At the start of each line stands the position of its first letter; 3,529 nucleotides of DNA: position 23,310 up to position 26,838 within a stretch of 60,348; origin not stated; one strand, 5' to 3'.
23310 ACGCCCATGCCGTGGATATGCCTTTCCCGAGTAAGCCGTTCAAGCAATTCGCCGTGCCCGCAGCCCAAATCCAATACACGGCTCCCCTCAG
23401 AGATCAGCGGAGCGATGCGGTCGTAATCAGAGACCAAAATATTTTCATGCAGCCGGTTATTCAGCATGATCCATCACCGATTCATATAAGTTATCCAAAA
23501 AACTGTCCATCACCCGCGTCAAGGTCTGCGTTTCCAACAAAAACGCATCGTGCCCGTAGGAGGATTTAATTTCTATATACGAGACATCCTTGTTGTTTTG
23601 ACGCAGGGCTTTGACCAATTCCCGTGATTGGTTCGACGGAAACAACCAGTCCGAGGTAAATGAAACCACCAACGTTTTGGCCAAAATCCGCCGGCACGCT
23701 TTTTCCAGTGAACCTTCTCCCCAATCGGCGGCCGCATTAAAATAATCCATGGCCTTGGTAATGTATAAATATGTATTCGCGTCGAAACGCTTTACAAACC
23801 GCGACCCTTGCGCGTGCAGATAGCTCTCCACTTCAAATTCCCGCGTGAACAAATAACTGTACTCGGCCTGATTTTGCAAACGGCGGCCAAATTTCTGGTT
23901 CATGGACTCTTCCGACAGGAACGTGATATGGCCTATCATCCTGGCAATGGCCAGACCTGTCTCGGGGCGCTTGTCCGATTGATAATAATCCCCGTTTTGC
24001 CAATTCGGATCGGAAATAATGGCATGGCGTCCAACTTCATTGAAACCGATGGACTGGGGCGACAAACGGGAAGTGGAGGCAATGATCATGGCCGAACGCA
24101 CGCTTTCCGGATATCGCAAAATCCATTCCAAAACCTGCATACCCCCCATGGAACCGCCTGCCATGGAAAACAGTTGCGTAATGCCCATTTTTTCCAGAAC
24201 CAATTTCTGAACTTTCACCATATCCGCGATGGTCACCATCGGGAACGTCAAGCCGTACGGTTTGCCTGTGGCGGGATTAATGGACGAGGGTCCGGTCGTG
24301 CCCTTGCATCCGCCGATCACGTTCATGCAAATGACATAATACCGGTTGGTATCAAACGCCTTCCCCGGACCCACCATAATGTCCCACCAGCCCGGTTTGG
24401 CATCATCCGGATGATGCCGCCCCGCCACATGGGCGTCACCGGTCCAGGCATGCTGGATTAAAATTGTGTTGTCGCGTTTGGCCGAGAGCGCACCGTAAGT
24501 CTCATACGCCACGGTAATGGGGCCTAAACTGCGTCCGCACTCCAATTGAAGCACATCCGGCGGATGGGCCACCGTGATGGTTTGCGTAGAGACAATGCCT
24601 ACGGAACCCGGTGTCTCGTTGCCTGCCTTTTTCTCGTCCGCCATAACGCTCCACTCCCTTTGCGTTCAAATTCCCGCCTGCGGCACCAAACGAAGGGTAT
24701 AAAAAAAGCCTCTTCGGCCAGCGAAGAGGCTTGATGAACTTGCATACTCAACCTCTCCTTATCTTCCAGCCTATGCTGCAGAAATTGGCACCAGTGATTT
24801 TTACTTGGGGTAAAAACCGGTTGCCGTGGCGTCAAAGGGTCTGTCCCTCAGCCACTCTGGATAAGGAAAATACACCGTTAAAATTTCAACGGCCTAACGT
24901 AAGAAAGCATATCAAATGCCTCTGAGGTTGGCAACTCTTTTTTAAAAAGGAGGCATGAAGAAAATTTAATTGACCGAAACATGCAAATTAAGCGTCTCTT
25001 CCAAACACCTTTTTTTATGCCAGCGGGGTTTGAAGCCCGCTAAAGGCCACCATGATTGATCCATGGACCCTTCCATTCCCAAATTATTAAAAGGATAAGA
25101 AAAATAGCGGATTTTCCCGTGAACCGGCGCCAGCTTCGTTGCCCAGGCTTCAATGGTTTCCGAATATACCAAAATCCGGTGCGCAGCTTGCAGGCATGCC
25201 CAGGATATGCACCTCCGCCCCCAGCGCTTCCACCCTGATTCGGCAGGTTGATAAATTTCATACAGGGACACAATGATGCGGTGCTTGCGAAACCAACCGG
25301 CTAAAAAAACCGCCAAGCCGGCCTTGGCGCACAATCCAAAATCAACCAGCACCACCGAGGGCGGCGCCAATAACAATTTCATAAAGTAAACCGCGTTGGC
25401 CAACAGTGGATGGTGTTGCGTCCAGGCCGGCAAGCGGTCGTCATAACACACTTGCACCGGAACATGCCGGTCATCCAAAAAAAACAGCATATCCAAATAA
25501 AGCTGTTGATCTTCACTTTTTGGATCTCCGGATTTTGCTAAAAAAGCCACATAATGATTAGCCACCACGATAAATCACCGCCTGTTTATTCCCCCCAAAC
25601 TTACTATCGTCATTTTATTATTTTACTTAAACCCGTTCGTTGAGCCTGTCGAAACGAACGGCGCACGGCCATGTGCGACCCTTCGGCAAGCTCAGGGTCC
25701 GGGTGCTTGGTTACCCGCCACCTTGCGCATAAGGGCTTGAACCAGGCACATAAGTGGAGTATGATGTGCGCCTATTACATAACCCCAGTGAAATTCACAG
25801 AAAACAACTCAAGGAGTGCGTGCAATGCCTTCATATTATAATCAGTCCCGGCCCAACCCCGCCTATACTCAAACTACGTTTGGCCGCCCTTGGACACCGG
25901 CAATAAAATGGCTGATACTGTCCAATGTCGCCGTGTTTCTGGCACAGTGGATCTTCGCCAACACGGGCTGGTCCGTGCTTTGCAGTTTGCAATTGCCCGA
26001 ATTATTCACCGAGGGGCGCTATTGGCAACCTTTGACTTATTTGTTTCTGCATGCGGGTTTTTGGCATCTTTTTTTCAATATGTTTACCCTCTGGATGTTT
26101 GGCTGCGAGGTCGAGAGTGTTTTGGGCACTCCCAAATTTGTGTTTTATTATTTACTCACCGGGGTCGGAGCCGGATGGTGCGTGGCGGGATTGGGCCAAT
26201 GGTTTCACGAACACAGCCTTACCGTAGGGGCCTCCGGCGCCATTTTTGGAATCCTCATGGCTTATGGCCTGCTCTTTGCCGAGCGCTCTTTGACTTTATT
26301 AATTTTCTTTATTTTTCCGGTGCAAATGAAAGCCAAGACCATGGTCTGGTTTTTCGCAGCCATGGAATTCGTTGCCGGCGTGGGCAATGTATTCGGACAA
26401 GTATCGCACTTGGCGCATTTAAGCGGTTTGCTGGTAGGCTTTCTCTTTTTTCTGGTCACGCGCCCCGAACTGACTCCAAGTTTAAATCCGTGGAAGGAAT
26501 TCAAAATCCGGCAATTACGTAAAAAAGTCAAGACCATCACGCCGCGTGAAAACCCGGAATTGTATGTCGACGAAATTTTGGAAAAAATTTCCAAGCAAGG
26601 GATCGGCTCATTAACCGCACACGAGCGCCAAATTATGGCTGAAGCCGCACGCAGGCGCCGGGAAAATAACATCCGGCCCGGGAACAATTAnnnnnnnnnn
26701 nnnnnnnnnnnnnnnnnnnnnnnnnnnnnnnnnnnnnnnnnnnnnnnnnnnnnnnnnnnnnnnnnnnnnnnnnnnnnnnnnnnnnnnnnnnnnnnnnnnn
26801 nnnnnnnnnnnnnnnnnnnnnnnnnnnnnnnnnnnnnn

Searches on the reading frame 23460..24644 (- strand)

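Call 39: search_protein_families(library=pfam, proteins=[window:23460-24644:-], max_evalue=0.001)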
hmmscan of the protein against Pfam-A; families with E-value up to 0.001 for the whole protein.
window:23460-24644:- (395 aa): 2 families
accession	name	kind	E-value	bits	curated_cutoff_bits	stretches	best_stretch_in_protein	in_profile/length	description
PF00561.26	Abhydrolase_1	-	4e-22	79.5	25.8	1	60-370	2-243/245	alpha/beta hydrolase fold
PF12146.15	Hydrolase_4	-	3.1e-06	27.1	27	1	140-357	60-227/239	Serine aminopeptidase, S33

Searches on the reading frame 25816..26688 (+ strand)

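Call 39: search_protein_families(library=pfam, proteins=[window:25816-26688:+], max_evalue=0.001)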
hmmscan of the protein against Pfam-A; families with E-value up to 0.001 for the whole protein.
window:25816-26688:+ (291 aa): 2 families
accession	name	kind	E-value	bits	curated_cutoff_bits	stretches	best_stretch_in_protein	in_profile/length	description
PF01694.28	Rhomboid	-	1.5e-28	100.2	22.6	1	67-215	2-140/143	Rhomboid domain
PF20216.3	DUF6576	-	1.8e-07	31.6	27.3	1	251-278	18-45/47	Family of unknown function (DUF6576)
